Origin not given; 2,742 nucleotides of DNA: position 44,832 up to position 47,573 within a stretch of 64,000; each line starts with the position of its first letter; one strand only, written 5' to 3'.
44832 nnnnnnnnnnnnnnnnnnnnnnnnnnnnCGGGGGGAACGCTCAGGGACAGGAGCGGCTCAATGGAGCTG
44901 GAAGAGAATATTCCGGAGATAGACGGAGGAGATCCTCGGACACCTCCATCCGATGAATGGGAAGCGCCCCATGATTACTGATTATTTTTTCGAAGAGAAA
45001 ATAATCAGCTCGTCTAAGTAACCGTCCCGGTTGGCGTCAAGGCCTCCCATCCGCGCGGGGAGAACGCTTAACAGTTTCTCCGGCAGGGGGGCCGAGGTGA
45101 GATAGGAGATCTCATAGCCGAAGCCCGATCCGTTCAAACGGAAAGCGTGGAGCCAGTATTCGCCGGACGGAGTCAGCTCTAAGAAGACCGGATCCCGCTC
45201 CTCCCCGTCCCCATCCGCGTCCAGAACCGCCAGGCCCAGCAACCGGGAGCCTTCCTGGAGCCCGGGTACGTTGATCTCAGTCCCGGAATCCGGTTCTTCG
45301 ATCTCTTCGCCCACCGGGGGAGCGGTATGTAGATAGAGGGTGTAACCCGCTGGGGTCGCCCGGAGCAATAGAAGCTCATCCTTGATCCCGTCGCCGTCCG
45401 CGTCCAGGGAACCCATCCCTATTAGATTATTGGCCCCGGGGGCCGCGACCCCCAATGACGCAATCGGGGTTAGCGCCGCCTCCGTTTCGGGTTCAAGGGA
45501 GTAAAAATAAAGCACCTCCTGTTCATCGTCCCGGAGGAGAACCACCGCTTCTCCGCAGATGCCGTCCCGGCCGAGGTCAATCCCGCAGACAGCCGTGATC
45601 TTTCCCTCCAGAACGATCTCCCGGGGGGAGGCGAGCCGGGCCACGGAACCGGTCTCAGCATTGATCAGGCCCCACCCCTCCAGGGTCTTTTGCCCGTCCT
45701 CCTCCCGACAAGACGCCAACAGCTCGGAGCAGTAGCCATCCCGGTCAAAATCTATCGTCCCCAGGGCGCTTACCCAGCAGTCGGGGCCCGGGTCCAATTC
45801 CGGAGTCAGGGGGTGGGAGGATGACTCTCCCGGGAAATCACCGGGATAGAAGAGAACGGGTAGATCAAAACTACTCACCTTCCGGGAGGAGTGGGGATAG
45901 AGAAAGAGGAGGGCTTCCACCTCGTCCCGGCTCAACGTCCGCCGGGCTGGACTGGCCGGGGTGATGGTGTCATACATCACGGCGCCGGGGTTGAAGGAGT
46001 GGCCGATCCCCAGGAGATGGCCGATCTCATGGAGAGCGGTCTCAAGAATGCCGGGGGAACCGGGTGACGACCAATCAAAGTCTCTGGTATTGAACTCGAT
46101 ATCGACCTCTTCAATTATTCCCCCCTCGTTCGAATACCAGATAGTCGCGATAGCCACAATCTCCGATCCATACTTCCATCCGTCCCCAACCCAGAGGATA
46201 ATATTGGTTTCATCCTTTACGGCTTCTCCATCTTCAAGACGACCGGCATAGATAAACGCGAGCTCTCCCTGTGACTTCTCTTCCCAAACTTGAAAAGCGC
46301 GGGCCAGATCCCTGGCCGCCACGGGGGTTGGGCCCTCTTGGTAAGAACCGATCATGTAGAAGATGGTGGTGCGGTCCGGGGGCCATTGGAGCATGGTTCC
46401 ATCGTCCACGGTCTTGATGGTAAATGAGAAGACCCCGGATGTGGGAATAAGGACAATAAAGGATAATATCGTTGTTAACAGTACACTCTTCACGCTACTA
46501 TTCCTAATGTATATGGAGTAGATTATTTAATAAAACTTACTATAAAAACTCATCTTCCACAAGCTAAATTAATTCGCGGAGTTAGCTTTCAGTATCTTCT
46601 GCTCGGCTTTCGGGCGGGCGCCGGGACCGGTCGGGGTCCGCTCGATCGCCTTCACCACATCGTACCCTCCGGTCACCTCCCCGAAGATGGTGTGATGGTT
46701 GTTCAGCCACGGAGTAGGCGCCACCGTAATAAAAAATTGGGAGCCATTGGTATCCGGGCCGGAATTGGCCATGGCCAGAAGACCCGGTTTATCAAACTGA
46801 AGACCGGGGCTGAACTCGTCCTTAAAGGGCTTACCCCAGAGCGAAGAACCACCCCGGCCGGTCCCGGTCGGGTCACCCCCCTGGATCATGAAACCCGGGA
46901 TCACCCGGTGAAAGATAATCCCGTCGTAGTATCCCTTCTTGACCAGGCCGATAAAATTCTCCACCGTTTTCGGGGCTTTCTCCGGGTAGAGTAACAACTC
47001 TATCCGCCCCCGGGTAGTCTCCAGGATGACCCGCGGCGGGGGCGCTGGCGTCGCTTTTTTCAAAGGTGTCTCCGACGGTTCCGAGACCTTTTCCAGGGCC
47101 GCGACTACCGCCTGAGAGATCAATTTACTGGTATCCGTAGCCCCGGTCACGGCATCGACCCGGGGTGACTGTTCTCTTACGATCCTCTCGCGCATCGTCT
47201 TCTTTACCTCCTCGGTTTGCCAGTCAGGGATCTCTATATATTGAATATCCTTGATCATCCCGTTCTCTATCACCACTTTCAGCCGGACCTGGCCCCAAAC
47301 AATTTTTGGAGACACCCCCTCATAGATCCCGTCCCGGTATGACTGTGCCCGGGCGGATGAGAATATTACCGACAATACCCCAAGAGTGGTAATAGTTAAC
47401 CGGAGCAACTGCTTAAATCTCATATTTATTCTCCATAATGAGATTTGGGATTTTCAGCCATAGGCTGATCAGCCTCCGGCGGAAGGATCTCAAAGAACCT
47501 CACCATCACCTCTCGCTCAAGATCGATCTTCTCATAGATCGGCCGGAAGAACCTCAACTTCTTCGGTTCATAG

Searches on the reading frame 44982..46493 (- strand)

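Call 15: search_protein_families(library=pfam, proteins=[window:44982-46493:-], max_evalue=0.001)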
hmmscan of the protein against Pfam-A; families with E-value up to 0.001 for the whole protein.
window:44982-46493:- (503 aa): 2 families
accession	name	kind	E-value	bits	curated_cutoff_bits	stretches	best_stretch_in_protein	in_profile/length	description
PF00413.30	Peptidase_M10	-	2.6e-11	44.1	24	1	41-199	4-158/159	Matrixin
PF13517.12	FG-GAP_3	-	0.00021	22.2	26.9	0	364-430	1-55/61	FG-GAP-like repeat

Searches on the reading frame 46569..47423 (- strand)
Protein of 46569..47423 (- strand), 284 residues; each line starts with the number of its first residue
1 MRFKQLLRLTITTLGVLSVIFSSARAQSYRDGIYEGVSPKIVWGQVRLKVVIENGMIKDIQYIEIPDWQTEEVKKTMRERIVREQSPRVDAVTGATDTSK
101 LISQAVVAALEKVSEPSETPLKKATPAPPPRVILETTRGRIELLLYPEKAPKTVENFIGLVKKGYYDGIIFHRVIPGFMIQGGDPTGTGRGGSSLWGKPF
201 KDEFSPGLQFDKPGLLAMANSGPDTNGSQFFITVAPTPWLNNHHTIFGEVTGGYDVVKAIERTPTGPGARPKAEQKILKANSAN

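Call 15: search_protein_families(library=pfam, proteins=[window:46569-47423:-], max_evalue=0.001)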
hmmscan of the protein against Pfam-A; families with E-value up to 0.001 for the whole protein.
window:46569-47423:- (284 aa): 2 families
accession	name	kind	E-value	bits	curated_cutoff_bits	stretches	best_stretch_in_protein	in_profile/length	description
PF00160.26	Pro_isomerase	-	5.7e-53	179.8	21.7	1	132-280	2-157/159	Cyclophilin type peptidyl-prolyl cis-trans isomerase/CLD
PF04205.19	FMN_bind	-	4.4e-08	34.1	22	1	43-111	3-77/77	FMN-binding domain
